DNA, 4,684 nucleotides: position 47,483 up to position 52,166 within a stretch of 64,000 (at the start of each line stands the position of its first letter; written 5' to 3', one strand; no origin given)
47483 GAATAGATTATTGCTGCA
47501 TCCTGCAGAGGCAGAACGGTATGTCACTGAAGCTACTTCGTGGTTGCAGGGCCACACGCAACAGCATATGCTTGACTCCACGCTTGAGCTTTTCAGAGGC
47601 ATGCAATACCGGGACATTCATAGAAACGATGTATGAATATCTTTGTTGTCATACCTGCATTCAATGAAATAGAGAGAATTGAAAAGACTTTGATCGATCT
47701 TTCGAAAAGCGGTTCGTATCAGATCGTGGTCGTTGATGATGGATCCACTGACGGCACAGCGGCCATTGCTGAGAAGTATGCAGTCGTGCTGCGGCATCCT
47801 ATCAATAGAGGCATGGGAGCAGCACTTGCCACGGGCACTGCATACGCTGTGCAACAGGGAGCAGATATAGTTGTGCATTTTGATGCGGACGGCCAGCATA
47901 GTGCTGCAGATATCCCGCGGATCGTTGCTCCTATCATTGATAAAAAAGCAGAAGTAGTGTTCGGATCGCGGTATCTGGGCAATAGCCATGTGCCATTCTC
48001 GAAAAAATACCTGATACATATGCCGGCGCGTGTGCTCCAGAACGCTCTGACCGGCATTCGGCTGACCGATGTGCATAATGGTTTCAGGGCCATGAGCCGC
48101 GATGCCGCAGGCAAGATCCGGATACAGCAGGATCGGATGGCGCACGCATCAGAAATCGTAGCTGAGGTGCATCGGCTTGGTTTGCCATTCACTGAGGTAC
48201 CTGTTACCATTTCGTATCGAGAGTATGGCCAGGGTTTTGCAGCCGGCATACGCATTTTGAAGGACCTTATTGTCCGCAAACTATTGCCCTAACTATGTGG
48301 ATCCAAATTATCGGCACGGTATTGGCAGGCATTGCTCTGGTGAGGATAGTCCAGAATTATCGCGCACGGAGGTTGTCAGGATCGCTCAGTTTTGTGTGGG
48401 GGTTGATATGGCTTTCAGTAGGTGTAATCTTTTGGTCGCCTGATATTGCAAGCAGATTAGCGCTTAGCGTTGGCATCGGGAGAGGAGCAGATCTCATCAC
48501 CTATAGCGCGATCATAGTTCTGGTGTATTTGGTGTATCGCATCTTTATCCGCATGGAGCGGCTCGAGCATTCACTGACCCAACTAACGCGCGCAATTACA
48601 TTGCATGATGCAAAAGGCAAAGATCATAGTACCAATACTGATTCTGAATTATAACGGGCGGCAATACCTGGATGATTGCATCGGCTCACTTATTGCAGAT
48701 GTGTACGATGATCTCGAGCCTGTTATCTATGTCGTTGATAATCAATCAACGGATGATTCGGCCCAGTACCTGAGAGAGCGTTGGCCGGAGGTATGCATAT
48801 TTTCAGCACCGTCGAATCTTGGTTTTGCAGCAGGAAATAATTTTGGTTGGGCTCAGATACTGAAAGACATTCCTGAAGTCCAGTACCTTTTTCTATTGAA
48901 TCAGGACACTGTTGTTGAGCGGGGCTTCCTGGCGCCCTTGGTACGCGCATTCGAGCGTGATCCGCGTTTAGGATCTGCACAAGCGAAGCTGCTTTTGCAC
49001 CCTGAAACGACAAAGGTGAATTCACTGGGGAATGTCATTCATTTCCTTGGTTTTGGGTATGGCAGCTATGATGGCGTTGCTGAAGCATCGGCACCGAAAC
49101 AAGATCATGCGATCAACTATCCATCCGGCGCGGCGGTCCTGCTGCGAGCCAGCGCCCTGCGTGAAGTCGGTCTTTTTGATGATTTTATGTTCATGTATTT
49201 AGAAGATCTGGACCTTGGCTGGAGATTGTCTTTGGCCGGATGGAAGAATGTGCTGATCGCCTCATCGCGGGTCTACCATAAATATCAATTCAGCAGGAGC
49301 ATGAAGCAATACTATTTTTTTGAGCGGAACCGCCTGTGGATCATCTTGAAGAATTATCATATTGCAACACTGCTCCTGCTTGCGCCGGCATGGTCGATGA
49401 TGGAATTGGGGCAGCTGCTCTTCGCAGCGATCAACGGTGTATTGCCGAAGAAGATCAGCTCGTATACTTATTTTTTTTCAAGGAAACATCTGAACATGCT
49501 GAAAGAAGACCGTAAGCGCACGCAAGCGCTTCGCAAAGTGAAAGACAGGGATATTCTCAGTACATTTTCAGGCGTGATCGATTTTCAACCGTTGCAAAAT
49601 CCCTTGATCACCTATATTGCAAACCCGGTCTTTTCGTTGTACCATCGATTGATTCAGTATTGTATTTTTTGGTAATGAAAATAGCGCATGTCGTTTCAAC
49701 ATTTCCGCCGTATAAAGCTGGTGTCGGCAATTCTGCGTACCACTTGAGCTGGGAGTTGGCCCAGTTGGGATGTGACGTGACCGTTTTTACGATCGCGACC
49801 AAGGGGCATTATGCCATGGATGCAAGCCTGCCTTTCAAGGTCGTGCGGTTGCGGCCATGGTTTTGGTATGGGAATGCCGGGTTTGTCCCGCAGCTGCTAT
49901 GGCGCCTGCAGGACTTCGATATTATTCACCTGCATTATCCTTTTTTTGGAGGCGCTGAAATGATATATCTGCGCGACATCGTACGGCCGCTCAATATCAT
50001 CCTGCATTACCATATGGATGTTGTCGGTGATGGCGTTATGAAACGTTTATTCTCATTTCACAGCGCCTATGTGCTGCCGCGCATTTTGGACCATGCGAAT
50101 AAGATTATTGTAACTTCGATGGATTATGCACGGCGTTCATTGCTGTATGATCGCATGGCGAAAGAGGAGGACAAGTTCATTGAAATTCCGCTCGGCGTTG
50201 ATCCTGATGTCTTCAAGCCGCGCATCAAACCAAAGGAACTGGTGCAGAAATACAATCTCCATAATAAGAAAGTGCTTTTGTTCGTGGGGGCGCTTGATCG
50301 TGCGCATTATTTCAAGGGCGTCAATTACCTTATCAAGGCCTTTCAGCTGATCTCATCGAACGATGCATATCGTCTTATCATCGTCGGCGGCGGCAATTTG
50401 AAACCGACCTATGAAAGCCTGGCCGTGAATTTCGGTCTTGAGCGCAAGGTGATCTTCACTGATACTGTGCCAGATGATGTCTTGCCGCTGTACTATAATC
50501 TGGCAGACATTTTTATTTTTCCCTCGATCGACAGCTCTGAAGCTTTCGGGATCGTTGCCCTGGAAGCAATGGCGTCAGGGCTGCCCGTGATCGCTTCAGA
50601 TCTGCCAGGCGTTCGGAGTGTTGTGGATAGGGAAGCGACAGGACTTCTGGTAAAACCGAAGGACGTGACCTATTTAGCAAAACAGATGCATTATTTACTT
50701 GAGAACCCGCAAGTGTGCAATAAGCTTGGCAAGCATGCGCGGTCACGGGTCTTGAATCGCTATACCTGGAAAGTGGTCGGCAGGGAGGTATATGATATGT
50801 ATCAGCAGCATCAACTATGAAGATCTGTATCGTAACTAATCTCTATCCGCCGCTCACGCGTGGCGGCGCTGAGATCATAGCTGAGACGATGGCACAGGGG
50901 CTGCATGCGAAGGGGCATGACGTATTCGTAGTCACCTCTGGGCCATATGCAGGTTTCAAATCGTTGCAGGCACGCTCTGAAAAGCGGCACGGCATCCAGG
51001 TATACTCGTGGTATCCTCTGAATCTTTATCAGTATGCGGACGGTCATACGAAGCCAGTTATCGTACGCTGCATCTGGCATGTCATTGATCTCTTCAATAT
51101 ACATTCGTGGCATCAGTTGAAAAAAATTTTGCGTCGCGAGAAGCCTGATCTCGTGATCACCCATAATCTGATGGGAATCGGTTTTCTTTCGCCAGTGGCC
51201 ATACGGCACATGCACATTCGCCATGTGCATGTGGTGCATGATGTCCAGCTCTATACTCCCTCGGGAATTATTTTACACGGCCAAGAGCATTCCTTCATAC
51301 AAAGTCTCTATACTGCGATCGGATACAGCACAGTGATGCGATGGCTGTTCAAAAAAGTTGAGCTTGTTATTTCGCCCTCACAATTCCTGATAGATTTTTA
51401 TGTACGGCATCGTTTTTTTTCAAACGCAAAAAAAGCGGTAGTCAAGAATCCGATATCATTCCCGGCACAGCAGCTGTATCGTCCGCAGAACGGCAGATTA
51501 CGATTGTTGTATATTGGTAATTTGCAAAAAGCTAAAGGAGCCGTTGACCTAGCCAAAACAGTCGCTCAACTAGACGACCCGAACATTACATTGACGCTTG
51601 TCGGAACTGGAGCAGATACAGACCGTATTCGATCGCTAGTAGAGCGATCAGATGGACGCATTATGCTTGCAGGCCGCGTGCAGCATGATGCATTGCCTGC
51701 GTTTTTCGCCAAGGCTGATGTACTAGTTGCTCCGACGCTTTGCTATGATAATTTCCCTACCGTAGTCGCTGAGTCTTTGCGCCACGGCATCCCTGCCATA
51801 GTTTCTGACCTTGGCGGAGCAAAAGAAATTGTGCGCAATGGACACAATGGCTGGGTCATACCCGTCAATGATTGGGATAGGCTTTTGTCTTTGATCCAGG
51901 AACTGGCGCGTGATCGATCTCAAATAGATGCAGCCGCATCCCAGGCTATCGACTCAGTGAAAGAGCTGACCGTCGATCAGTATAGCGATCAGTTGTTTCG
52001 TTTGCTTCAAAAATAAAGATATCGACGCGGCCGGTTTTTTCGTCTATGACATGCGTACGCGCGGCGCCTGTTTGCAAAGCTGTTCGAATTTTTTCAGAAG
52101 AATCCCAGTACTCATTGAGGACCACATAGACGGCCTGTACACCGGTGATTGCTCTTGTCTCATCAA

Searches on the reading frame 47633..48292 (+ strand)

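Call 7: search_protein_families(library=pfam, proteins=[window:47633-48292:+], max_evalue=0.001)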
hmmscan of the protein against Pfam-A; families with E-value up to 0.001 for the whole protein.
window:47633-48292:+ (219 aa): 3 families
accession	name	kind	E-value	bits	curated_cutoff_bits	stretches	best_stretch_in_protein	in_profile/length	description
PF00535.33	Glycos_transf_2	-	5.2e-29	101.8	23.3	1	5-161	2-166/168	Glycosyl transferase family 2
PF13641.12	Glyco_tranf_2_3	-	0.00043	20.8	27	1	3-121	3-131/230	Glycosyltransferase like family 2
PF13704.12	Glyco_tranf_2_4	-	0.0005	21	27.5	1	11-86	2-81/98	Glycosyl transferase family 2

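Call 86: search_protein_families(library=ncbifam, proteins=[window:47633-48292:+], max_evalue=0.00001)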
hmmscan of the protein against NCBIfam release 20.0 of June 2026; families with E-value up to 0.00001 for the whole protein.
window:47633-48292:+ (219 aa): 13 families
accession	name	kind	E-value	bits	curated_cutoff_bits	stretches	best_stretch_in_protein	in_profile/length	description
NF058614.1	PPMAGASynPpgS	equivalog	5.1e-45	153.6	370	1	3-218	2-225/226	polyprenyl-phospho-N-acetylgalactosaminyl synthase PpgS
TIGR04182.1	glyco_TIGR04182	equivalog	1.4e-24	87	325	1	3-197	2-194/293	S-layer glycoprotein N-glycosyltransferase AglJ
NF041391.1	DPhHxTase_Halo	equivalog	2.6e-13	49.5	375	1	9-192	3-182/213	dolichyl-phosphate hexose transferase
NF007986.1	PRK10714.1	equivalog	1.3e-10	40.8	529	1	3-204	8-211/316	undecaprenyl-phosphate 4-deoxy-4-formamido-L-arabinose transferase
TIGR03469.1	HpnB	hypoth_equivalog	3.2e-10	39.6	379.25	1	3-106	46-165/386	hopene-associated glycosyltransferase HpnB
NF041875.1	EPS_EpsD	equivalog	5.8e-10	39.1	370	1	5-112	3-115/325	exopolysaccharide biosynthesis glycosyltransferase EpsD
TIGR04283.1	glyco_like_mftF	equivalog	1.4e-09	37.9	182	1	5-86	3-84/221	TIGR04283 family arsenosugar biosynthesis glycosyltransferase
NF047588.1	GlcsyltransPgfSStrep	equivalog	3.4e-09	36.3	500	1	1-163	1-168/308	glycosyltransferase PgfS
TIGR03965.1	mycofact_glyco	equivalog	1.4e-08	34.1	280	1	3-107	76-185/467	mycofactocin biosynthesis glycosyltransferase MftF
NF010496.0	PRK13915.1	equivalog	4.2e-08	32.6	262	1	2-104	32-145/307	glucosyl-3-phosphoglycerate synthase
TIGR03937.1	PgaC_IcaA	equivalog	6.1e-08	32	422.3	1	3-87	47-136/407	poly-beta-1,6-N-acetyl-D-glucosamine synthase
NF041865.1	EpsU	equivalog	3.8e-06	26.2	700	1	5-109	43-154/394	exopolysaccharide biosynthesis GT2 family glycosyltransferase EpsU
NF007482.0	PRK10073.1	equivalog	6e-06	25.5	423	1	3-86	8-95/334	glycosyltransferase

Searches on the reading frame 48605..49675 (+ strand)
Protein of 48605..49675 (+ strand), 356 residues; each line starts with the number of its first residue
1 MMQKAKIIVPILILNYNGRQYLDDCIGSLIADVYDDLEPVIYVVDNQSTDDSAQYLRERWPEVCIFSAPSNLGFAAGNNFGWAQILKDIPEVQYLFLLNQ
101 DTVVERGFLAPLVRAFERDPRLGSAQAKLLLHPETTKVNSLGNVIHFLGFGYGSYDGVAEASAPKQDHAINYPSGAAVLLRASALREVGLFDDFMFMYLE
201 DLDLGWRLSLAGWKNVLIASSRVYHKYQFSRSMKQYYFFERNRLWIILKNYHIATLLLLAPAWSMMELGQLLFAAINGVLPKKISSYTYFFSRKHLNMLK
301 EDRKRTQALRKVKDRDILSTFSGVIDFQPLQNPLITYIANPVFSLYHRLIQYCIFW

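Call 7: search_protein_families(library=pfam, proteins=[window:48605-49675:+], max_evalue=0.001)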
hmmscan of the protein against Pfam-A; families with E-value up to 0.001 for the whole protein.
window:48605-49675:+ (356 aa): 4 families
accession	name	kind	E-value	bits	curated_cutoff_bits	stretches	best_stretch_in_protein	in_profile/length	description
PF00535.33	Glycos_transf_2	-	1.6e-14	54.6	23.3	1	11-121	2-108/168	Glycosyl transferase family 2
PF13641.12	Glyco_tranf_2_3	-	4.6e-10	40.3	27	1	11-235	5-219/230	Glycosyltransferase like family 2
PF13632.12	Glyco_trans_2_3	-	2.9e-09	37.5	27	1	96-248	3-142/198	Glycosyl transferase family group 2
PF13506.12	Glyco_transf_21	-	0.00054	19.9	21.7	1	94-245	33-172/174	Glycosyl transferase family 21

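Call 86: search_protein_families(library=ncbifam, proteins=[window:48605-49675:+], max_evalue=0.00001)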
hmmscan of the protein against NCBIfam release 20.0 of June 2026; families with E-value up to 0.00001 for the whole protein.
window:48605-49675:+ (356 aa): 5 families
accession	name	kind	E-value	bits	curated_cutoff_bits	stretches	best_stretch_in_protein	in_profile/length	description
TIGR03965.1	mycofact_glyco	equivalog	4.3e-13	48.9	280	1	16-274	83-330/467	mycofactocin biosynthesis glycosyltransferase MftF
TIGR03937.1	PgaC_IcaA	equivalog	2.3e-12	46.6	422.3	1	8-214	46-239/407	poly-beta-1,6-N-acetyl-D-glucosamine synthase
TIGR01556.1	rhamnosyltran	subfamily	1.1e-07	31.3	200.55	1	28-212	12-187/281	rhamnosyltransferase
TIGR03111.1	glyc2_xrt_Gpos1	hypoth_equivalog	3.4e-06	26.1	363.95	1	9-134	51-174/439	TIGR03111 family XrtG-associated glycosyltransferase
NF041875.1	EPS_EpsD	equivalog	4e-06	26.4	370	0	174-231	157-215/325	exopolysaccharide biosynthesis glycosyltransferase EpsD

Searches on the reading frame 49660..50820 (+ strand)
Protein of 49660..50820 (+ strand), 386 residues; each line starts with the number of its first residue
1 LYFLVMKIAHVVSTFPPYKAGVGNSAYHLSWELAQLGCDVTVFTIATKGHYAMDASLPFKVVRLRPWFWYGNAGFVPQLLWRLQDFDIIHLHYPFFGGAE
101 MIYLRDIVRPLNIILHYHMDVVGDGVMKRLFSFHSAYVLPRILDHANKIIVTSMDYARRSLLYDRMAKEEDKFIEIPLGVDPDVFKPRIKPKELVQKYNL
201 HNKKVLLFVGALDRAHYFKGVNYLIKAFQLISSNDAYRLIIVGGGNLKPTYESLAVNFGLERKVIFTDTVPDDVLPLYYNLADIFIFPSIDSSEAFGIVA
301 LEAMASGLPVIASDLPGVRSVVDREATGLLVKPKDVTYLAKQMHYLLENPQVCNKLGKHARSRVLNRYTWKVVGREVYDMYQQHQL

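Call 7: search_protein_families(library=pfam, proteins=[window:49660-50820:+], max_evalue=0.001)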
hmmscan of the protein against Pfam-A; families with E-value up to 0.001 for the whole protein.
window:49660-50820:+ (386 aa): 6 families
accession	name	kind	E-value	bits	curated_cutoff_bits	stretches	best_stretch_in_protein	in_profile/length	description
PF00534.26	Glycos_transf_1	-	2.9e-42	144.6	26.4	1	196-362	7-171/172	Glycosyl transferases group 1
PF13692.12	Glyco_trans_1_4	-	1.9e-36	125.9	27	1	204-349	2-142/142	Glycosyl transferases group 1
PF13439.12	Glyco_transf_4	-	7.5e-17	62.3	28.5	1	21-183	3-169/170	Glycosyltransferase Family 4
PF13579.12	Glyco_trans_4_4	-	7e-09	36.7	29.7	1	21-159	2-141/158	Glycosyl transferase 4-like domain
PF13524.12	Glyco_trans_1_2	-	7.1e-08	33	25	1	254-371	27-136/144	Glycosyl transferase-like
PF20706.3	GT4-conflict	-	1.7e-07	31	26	1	175-371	176-379/385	Family 4 Glycosyltransferase in conflict systems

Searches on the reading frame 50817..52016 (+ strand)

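Call 7: search_protein_families(library=pfam, proteins=[window:50817-52016:+], max_evalue=0.001)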
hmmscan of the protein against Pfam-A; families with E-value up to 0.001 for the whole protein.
window:50817-52016:+ (399 aa): 6 families
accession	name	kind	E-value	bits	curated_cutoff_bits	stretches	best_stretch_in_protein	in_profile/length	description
PF00534.26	Glycos_transf_1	-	3.1e-26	92.4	26.4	1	225-369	13-161/172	Glycosyl transferases group 1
PF13692.12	Glyco_trans_1_4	-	1.2e-25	90.9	27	1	229-366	3-142/142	Glycosyl transferases group 1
PF13439.12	Glyco_transf_4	-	4.9e-18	66.2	28.5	1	16-213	2-166/170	Glycosyltransferase Family 4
PF13579.12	Glyco_trans_4_4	-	2.1e-15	57.8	29.7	1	16-211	1-157/158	Glycosyl transferase 4-like domain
PF20706.3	GT4-conflict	-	8.8e-06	25.4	26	1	219-342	189-323/385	Family 4 Glycosyltransferase in conflict systems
PF13477.12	Glyco_trans_4_2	-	0.00034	21.2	23.4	0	24-143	15-111/139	Glycosyl transferase 4-like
